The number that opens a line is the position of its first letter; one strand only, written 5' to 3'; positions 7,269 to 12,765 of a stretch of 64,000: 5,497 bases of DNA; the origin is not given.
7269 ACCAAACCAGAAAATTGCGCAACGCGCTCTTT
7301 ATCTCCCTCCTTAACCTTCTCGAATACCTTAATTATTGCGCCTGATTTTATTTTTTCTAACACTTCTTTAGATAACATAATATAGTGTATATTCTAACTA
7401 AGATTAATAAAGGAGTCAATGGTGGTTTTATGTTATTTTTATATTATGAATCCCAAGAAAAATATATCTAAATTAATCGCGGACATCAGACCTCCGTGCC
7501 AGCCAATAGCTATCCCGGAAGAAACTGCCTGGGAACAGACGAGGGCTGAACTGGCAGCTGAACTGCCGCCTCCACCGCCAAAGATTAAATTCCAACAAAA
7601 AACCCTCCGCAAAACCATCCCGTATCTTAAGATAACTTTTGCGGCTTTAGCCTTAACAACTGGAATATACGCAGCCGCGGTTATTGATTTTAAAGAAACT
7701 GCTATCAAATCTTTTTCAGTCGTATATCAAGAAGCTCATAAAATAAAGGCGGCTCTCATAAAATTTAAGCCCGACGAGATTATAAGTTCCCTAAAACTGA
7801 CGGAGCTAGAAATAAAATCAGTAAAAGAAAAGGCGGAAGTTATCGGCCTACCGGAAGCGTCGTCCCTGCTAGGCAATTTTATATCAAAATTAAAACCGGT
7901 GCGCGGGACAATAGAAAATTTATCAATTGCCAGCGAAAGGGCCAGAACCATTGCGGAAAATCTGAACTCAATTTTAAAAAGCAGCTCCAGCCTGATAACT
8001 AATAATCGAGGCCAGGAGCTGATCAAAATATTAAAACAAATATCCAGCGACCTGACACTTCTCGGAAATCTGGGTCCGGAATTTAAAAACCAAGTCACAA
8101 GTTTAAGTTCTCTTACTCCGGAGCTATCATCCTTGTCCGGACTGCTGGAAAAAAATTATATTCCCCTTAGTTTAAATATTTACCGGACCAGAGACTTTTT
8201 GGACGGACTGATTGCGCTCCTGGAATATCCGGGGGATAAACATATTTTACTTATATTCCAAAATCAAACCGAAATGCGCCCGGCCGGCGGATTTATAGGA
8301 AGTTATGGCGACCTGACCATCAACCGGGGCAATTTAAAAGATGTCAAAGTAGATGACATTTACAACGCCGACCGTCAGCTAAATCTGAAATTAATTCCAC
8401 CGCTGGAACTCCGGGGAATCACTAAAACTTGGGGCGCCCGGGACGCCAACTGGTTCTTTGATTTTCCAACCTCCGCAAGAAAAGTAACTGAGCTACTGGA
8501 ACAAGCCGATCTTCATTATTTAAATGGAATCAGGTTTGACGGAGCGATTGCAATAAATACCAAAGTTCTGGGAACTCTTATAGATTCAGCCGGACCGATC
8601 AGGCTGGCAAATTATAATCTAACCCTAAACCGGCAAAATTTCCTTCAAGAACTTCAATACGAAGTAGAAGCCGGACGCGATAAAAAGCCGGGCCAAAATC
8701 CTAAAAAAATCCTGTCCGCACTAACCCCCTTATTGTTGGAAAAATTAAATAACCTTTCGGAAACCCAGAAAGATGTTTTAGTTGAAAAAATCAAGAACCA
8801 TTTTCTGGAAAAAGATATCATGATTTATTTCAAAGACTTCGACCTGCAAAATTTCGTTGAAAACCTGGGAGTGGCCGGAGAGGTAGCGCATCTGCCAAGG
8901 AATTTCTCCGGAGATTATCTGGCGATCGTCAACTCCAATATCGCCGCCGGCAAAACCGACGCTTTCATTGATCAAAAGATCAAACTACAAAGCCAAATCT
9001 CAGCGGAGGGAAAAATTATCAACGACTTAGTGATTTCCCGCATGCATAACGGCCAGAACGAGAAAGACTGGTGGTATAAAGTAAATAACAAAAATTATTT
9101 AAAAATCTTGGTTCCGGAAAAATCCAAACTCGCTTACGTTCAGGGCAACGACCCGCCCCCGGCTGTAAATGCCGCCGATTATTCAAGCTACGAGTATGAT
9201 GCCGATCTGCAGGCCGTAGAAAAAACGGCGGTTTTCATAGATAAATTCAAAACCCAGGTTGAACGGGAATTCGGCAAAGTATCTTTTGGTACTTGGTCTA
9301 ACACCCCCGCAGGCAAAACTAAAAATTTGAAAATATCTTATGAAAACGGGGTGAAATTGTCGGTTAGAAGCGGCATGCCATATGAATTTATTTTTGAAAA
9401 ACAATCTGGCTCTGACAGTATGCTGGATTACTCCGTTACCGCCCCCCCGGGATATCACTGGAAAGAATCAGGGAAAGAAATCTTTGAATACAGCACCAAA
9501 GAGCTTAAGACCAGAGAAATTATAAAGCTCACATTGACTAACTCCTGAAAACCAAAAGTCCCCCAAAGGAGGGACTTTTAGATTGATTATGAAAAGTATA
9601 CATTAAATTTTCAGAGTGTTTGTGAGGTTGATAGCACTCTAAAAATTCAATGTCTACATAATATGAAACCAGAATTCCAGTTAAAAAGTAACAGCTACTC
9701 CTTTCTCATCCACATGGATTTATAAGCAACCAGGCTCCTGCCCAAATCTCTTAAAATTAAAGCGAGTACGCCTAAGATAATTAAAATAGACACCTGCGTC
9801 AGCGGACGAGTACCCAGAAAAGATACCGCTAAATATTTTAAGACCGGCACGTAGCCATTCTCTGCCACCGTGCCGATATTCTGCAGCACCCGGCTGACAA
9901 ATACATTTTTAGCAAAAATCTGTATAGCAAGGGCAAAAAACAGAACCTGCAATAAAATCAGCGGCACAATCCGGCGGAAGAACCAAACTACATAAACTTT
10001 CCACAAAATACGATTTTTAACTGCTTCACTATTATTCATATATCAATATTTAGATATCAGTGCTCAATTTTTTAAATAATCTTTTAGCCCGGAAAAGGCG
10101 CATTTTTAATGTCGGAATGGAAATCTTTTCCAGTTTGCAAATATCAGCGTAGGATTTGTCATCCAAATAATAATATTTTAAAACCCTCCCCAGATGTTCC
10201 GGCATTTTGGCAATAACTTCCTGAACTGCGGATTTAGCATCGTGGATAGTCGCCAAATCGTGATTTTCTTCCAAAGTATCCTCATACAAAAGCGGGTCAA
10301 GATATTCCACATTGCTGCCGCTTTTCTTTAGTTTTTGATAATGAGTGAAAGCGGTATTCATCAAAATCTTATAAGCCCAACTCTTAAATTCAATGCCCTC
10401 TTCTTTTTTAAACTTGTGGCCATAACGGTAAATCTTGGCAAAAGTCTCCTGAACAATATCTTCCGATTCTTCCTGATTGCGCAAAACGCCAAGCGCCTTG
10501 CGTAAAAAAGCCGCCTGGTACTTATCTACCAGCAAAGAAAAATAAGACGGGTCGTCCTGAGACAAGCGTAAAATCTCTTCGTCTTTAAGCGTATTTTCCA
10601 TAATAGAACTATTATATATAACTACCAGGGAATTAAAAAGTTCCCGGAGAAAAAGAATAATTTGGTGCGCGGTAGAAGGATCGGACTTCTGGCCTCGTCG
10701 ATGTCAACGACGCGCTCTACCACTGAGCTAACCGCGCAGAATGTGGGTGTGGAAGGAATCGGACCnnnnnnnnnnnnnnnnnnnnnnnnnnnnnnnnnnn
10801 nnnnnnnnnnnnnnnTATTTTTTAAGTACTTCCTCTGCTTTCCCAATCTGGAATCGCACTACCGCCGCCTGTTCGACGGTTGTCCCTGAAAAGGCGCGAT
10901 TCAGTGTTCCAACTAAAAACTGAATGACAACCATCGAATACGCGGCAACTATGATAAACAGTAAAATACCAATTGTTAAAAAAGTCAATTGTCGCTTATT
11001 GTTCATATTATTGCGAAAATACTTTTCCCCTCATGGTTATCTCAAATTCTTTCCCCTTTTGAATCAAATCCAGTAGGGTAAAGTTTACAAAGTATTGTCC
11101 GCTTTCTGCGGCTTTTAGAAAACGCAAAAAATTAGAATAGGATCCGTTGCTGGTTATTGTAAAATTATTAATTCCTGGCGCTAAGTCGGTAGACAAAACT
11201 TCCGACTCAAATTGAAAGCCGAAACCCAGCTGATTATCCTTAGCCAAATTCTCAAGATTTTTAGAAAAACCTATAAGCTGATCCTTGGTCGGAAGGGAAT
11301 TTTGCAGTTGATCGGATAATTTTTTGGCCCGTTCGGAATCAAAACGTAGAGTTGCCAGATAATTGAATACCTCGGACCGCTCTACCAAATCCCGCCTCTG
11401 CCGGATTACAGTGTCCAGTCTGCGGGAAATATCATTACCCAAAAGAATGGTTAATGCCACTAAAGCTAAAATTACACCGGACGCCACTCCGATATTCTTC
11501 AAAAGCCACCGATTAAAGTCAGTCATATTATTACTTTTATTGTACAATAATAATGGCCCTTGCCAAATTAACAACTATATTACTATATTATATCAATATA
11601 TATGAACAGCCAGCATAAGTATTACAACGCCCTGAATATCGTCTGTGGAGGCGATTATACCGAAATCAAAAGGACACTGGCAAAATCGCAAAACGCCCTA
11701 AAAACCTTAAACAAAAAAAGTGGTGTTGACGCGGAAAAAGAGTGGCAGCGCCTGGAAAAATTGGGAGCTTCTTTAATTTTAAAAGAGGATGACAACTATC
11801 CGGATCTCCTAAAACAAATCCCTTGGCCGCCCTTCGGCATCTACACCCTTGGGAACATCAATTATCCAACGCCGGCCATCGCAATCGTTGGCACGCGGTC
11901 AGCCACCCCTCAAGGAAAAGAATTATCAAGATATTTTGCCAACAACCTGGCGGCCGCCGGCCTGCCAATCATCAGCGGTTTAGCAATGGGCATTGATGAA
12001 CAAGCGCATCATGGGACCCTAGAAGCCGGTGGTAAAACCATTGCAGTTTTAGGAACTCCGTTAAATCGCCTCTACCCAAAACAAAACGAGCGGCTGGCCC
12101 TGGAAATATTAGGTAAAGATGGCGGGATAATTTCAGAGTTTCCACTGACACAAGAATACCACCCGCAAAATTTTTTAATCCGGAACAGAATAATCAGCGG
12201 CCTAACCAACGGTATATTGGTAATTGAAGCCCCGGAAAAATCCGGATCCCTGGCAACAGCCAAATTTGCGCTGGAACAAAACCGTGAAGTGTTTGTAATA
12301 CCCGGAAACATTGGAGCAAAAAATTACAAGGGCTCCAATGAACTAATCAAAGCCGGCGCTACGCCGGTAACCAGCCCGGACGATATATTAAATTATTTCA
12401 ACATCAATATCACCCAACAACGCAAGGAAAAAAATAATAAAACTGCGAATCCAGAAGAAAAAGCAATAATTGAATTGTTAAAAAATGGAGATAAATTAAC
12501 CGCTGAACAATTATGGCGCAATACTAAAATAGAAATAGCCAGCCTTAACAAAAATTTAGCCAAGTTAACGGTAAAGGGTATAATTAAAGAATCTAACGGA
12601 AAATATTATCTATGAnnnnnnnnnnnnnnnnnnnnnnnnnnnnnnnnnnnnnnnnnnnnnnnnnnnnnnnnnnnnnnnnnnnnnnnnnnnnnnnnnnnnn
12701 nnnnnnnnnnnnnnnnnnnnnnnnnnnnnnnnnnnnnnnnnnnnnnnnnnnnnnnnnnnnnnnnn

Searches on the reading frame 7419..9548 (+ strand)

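Call 57: search_protein_families(library=pfam, proteins=[window:7419-9548:+], max_evalue=0.00001)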
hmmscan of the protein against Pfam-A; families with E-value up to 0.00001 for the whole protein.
window:7419-9548:+ (709 aa): 1 family
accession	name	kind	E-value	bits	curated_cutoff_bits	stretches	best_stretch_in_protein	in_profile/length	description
PF13196.11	DUF4012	-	5.9e-20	72.7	28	1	272-415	2-142/144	Protein of unknown function (DUF4012)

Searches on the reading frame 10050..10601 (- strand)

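Call 57: search_protein_families(library=pfam, proteins=[window:10050-10601:-], max_evalue=0.00001)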
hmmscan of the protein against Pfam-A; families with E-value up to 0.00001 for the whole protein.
window:10050-10601:- (183 aa): 2 families
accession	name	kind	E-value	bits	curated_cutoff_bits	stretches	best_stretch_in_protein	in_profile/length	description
PF04542.20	Sigma70_r2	-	9.5e-14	51.4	24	1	24-92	1-69/71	Sigma-70 region 2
PF08281.18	Sigma70_r4_2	-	1.1e-09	38.2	25.7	1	125-174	3-52/54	Sigma-70, region 4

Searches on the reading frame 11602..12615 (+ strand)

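Call 22: search_protein_families(library=pfam, proteins=[window:11602-12615:+], max_evalue=0.001)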
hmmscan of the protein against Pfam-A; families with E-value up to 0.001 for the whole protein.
window:11602-12615:+ (337 aa): 2 families
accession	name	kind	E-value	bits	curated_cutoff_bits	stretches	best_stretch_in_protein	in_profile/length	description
PF02481.21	DNA_processg_A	-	4.4e-73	245.4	29.6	1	51-257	2-211/212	DNA recombination-mediator protein A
PF18306.6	LDcluster4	-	3.2e-05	24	26.3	1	92-239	3-128/151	SLOG cluster4 family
